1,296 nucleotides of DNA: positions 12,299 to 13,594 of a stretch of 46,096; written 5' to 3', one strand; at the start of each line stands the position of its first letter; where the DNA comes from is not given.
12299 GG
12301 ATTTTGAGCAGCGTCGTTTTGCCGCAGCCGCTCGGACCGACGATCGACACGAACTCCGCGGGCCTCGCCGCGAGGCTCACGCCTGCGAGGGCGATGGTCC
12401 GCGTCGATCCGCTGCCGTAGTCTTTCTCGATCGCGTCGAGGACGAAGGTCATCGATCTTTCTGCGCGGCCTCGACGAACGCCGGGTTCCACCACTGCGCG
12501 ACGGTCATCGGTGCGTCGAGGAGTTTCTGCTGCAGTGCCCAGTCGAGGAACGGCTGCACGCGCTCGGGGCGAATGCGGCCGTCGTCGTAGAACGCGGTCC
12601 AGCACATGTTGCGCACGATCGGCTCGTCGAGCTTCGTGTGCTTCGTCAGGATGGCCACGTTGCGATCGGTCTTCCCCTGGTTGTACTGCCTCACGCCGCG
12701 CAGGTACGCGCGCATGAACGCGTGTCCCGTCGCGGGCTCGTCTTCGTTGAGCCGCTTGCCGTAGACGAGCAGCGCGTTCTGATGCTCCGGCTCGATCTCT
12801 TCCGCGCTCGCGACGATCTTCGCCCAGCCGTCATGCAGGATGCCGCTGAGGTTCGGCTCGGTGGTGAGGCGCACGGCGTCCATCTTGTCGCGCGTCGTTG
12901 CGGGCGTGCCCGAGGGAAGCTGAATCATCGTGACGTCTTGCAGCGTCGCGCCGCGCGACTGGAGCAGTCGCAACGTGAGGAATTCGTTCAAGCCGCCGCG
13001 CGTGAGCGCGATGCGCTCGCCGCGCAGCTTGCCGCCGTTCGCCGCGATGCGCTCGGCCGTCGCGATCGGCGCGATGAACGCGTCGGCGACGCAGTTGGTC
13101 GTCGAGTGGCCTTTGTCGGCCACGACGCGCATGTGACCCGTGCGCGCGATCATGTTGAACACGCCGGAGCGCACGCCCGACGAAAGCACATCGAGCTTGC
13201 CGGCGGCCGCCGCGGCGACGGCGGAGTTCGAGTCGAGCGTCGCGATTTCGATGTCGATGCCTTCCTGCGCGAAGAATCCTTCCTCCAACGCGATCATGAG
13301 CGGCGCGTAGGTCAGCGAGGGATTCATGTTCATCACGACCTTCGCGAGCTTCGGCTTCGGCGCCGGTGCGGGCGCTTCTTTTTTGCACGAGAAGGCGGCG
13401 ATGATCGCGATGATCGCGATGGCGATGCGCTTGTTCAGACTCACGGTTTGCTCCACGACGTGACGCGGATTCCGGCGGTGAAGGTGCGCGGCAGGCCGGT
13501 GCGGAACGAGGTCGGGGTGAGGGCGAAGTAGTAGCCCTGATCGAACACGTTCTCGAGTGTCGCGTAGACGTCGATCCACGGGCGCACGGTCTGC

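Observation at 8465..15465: Import machinery fused into one operon with a stand-alone NRPS-like A-T-TE enzyme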

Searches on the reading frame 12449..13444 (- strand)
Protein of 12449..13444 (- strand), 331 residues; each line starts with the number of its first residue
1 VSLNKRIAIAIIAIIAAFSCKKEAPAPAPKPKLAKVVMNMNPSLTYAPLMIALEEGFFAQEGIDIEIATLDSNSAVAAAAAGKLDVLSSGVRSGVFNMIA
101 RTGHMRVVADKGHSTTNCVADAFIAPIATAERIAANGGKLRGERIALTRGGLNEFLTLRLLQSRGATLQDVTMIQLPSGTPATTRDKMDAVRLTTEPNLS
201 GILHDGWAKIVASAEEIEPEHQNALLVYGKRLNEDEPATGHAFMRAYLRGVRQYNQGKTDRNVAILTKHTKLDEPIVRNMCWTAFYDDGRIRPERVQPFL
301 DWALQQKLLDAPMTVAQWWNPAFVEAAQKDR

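Call 8: search_protein_families(library=pfam, proteins=[window:12449-13444:-])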
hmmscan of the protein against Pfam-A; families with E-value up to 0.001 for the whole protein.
window:12449-13444:- (331 aa): 2 families
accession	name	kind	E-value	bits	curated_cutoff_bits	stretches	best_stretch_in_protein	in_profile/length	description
PF09084.16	NMT1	-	9.9e-14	52.2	20.5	1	46-252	4-207/216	NMT1/THI5 like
PF13379.11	NMT1_2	-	4.5e-08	33.7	24.7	1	30-264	2-248/252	NMT1-like family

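Call 9: search_protein_families(library=ncbifam, proteins=[window:12449-13444:-])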
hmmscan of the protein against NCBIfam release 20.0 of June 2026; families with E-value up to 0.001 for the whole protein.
window:12449-13444:- (331 aa): 2 families
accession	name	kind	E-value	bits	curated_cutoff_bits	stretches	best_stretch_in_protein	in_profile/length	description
TIGR01728.1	SsuA_fam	subfamily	3e-18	66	163.5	1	38-324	3-289/290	aliphatic sulfonate ABC transporter substrate-binding protein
NF008588.0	PRK11553.1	subfamily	0.00089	18.3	299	0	138-278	125-263/319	aliphatic sulfonate ABC transporter substrate-binding protein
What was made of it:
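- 12449..13444 (-): Lipoprotein substrate-binding protein with the NMT1/SsuA/TauA/ThiY fold, 331 aa. Pfam NMT1 and NMT1_2, and the TIGR01728 SsuA family at 66 bits against a cut-off of 163 (calls 8, 9).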

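Call 35: search_solved_structures(query=window:12449-13444:-, max_evalue=0.01, show_alignments=2)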
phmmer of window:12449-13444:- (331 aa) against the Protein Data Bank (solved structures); distinct sequences matched with E-value up to 0.01: 4.
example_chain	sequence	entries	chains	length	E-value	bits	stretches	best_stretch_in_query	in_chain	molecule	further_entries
3qsl_A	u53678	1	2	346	4.9e-08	35.8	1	20-215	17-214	Putative exported protein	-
4nmy_A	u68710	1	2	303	1.8e-05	27.3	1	32-86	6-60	ABC-type transport system, extracellular solute-binding protein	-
3ix1_A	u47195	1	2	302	0.0021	20.6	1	35-278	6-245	N-formyl-4-amino-5-aminomethyl-2-methylpyrimidine binding protein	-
3e4r_A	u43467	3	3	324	0.0027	20.2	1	120-216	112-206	Nitrate transport protein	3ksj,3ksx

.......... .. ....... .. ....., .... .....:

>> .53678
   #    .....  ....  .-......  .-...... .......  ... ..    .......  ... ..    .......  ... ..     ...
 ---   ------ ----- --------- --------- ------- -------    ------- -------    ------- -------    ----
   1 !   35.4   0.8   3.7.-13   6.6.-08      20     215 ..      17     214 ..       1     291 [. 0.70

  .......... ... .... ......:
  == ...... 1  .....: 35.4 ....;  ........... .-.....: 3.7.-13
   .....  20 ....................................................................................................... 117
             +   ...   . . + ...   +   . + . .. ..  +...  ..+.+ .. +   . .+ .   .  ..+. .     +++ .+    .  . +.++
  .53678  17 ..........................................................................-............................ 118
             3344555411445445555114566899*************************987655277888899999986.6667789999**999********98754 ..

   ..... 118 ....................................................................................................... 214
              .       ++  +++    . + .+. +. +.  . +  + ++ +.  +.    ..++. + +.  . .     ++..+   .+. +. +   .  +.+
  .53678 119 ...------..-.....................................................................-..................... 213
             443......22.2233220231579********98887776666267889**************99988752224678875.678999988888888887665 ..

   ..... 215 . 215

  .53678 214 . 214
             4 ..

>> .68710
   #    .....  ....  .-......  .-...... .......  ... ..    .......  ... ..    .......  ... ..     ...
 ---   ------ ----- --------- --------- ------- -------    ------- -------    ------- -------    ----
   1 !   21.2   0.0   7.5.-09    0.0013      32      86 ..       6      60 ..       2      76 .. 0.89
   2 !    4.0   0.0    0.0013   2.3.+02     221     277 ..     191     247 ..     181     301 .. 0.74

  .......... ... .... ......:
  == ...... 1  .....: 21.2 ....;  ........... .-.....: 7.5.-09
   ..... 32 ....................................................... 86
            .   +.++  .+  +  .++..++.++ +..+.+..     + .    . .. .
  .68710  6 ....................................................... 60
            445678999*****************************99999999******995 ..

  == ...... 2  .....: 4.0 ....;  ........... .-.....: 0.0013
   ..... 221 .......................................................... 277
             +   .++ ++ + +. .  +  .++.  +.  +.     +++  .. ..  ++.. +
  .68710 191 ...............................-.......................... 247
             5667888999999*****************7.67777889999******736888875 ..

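Call 40: find_homologous_proteins(query=window:12449-13444:-, max_evalue=0.00001)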
Query window:12449-13444:- (331 aa): 164 proteins with E <= 0.00001 among 8000 candidates; the best 120 are listed.
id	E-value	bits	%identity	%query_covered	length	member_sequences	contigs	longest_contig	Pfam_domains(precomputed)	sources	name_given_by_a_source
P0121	3.2e-197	672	90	100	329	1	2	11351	PF13379.12,PF09084.17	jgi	jgi:NitT/TauT family transport system substrate-binding protein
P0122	5.6e-159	546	71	100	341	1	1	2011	PF13379.12,PF09084.17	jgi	jgi:NitT/TauT family transport system substrate-binding protein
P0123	8.2e-155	533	72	100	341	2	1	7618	PF13379.12,PF09084.17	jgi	jgi:NitT/TauT family transport system substrate-binding protein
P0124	1.0e-154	532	72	94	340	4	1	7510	PF13379.12,PF09084.17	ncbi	-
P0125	5.7e-153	527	72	98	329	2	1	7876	PF09084.17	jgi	-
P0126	3.5e-151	521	69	99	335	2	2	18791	PF13379.12,PF09084.17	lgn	-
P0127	1.3e-150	519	70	99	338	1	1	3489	PF13379.12,PF09084.17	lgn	-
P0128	3.2e-150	518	70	94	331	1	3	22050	PF13379.12,PF09084.17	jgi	jgi:NitT/TauT family transport system substrate-binding protein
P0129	2.9e-149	515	67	99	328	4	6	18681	PF13379.12,PF09084.17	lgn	-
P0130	7.4e-144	497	66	98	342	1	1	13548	PF09084.17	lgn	-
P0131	1.2e-143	496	65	98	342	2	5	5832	PF09084.17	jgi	jgi:NitT/TauT family transport system substrate-binding protein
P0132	4.8e-132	458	64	91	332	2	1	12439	PF13379.12,PF09084.17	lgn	-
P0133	1.5e-130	453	61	98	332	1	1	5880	PF13379.12,PF09084.17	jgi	jgi:NitT/TauT family transport system substrate-binding protein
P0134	2.4e-126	439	59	99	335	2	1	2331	PF13379.12,PF09084.17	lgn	-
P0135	5.3e-126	438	61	98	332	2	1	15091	PF13379.12,PF09084.17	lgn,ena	-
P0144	5.2e-120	418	60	94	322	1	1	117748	PF13379.12,PF09084.17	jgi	jgi:NitT/TauT family transport system substrate-binding protein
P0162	1.1e-114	401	59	94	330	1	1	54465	PF13379.12,PF09084.17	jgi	jgi:NitT/TauT family transport system substrate-binding protein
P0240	5.5e-54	202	35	87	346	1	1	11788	PF13379.12,PF09084.17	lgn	-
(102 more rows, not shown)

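Call 41: find_encoding_contigs(protein=P0144, flank=10000, max_places=1)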
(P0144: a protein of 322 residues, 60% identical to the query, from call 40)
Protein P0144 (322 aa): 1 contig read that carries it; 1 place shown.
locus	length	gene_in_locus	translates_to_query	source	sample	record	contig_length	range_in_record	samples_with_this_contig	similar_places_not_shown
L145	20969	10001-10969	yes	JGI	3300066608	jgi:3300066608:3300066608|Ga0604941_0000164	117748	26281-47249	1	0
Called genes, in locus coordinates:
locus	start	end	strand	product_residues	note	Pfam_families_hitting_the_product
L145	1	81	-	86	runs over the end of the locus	PF19702:DUF6200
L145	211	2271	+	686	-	PF01636:APH (faint), PF03109:ABC1, PF00069:Pkinase (faint)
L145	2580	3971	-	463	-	PF00890:FAD_binding_2 (faint), PF01494:FAD_binding_3, PF07992:Pyr_redox_2 (faint), PF12831:FAD_oxidored (faint), PF01266:DAO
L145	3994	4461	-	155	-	PF14108:ABA4-like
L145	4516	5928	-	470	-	PF00999:Na_H_Exchanger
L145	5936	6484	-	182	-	PF14108:ABA4-like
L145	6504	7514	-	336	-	PF12680:SnoaL_2 (weak)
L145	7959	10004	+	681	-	PF07715:Plug, PF00593:TonB_dep_Rec_b-barrel, PF14905:OMP_b-brl_3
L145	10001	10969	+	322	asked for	PF13379:NMT1_2, PF09084:NMT1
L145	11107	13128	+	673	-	PF07715:Plug, PF00593:TonB_dep_Rec_b-barrel, PF14905:OMP_b-brl_3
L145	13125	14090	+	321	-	PF13379:NMT1_2, PF09084:NMT1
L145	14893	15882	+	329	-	PF00881:Nitroreductase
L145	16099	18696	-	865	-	PF00069:Pkinase, PF01636:APH (faint), PF07714:PK_Tyr_Ser-Thr, PF03109:ABC1 (weak), PF07676:PD40 (faint), PF26549:Tricorn_N (faint)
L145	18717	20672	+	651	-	PF02624:YcaO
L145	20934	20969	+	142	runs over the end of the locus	PF07862:Nif11 (faint)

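Call 42: find_encoding_contigs(protein=P0162, flank=10000, max_places=1)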
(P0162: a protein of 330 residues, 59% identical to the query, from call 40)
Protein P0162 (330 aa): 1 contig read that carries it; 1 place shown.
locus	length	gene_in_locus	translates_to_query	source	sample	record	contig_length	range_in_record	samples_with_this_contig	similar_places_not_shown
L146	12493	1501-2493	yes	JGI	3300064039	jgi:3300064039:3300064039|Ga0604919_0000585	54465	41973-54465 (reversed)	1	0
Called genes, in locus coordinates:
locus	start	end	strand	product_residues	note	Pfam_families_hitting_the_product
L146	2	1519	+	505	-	?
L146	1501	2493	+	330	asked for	PF13379:NMT1_2 (weak), PF09084:NMT1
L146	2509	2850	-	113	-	-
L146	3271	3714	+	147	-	-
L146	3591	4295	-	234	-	-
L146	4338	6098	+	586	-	PF00989:PAS, PF08448:PAS_4, PF13188:PAS_8 (weak), PF13426:PAS_9, PF00512:HisKA, PF02518:HATPase_c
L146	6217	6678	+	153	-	PF00072:Response_reg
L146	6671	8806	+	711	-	PF00072:Response_reg, PF08448:PAS_4 (weak), PF08447:PAS_3, PF00990:GGDEF, PF00563:EAL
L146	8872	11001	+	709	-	PF03772:Competence, PF00753:Lactamase_B, PF12706:Lactamase_B_2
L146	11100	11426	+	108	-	-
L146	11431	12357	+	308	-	PF01745:IPT (weak), PF13671:AAA_33 (faint), PF01715:IPPT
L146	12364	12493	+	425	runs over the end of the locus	PF13428:TPR_14 (faint), PF12895:ANAPC3 (faint), PF14559:TPR_19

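Call 43: find_encoding_contigs(protein=P0240, flank=10000, max_places=1)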
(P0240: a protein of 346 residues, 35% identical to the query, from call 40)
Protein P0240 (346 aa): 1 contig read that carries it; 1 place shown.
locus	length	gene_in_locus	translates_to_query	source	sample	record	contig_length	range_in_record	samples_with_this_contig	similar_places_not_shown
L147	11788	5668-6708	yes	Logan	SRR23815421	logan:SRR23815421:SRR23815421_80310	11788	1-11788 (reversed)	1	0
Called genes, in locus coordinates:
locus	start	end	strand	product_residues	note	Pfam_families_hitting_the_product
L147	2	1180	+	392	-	?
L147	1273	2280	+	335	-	PF01408:GFO_IDH_MocA, PF03447:NAD_binding_3, PF02894:GFO_IDH_MocA_C, PF22725:GFO_IDH_MocA_C3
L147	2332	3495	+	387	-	PF01408:GFO_IDH_MocA, PF02894:GFO_IDH_MocA_C, PF22725:GFO_IDH_MocA_C3 (weak)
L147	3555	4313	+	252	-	PF01522:Polysacc_deac_1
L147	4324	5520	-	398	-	-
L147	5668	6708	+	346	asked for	PF13379:NMT1_2 (faint), PF09084:NMT1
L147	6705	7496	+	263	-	PF00005:ABC_tran, PF13304:AAA_21 (weak)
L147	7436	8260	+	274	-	PF00528:BPD_transp_1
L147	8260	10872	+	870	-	PF00501:AMP-binding, PF13193:AMP-binding_C, PF00550:PP-binding, PF00975:Thioesterase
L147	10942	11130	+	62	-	-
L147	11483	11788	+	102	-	?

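Call 58: find_related_loci(query=L147:8260-10869:+, collection=genome_contigs, flank=8000)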
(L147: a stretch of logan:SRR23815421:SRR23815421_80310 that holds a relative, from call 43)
Query L147:8260-10869:+ (870 aa) in genome_contigs; peptide patterns used: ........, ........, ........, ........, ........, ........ (x = any residue, [..] = any of these).
600 stretches matched a pattern (row limit reached: there are more); 578 encode a relative of the query (tblastn E <= 1e-3); the best 80 are kept; 80 distinct loci.
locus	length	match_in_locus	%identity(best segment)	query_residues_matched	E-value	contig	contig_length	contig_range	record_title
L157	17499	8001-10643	40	15-869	0e+0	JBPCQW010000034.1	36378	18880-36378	MAG: Hassallia sp. isolate TH_ant_mag_218 k127_8873037, whole genome shotgun sequence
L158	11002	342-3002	38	1-869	0e+0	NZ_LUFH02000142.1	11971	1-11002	Sphaerospermopsis aphanizomenoides BCCUSP55 scaffold142_cov26, whole genome shotgun sequence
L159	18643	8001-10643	37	1-869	0e+0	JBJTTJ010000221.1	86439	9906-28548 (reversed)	MAG: Cuspidothrix sp. isolate samp_4446_concoct_778 samp_4446_834918, whole genome shotgun sequence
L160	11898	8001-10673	36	3-868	0e+0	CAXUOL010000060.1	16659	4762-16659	MAG TPA_asm: uncultured Nostoc sp. isolate public_SRR14722285_metawrap_bin.1 genome assembly, contig: public_SRR14722285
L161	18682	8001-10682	36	1-868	0e+0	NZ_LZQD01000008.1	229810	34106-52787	Trichormus sp. NMC-1 scaffold8, whole genome shotgun sequence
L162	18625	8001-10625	36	15-866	0e+0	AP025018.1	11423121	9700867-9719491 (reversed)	Calothrix sp. PCC 7716 DNA, complete genome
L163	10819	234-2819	38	15-869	0e+0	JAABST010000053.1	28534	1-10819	MAG: Geitlerinema sp. S16 isolate S16.Bin025 Scaffold_51, whole genome shotgun sequence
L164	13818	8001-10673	35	3-868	0e+0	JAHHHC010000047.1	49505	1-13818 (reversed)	MAG: Desmonostoc vinosum HA7617-LM4 scaffold_122_c1, whole genome shotgun sequence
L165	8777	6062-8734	36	1-868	1e-179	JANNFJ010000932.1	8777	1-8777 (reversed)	MAG: Calothrix sp. OTE_75_metabat_31 OTE_75_k141_1594125, whole genome shotgun sequence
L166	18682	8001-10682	35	4-866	8e-175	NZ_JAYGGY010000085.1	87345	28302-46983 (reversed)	Anabaena cylindrica UHCC 0172 NODE_16_length_87345_cov_82.870340, whole genome shotgun sequence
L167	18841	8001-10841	38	15-869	9e-173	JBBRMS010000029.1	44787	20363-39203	MAG: Pyrinomonadales bacterium isolate La1_metabat2.066 LA1C_B2.066_k141_863929L_44787_cov_16.0467, whole genome shotgun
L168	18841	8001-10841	37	2-866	1e-171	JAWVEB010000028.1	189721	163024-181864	MAG: Blastocatellia bacterium isolate BP_42 scaffold_1927020, whole genome shotgun sequence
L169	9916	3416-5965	35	1-869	6e-169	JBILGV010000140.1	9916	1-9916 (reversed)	MAG: Pseudanabaena sp. isolate ME2016-10-07_3300042340_group7_bin28 Rohwer_bin1387_scaffold_1562_c1, whole genome shotgu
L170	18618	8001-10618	41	15-869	2e-167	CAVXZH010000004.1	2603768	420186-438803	MAG: uncultured cyanobacterium isolate MFD02979.bin.2.46 genome assembly, contig: contig_35640, whole genome shotgun seq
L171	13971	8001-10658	35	1-869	9e-167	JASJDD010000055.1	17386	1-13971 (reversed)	MAG: Crocosphaera sp. isolate MO_167.B6 MO_167.c_2137, whole genome shotgun sequence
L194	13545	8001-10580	41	3-867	0e+0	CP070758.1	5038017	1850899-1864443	MAG: Gemmatimonadota bacterium isolate bin29 chromosome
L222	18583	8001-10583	40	2-866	4e-152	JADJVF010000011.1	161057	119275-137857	MAG: Holophagales bacterium isolate Hjor_18-Q3-R7-51_BAT3C.239 tig00004961-10-1606790, whole genome shotgun sequence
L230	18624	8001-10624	41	4-866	1e-129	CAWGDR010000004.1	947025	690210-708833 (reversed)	MAG: uncultured Acidobacteriota bacterium isolate MFD02199.bin.2.63 genome assembly, contig: contig_14546, whole genome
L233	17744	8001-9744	48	15-596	6e-133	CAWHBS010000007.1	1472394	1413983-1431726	MAG: uncultured bacterium isolate MFD02840.bin.2.207 genome assembly, contig: contig_7829, whole genome shotgun sequence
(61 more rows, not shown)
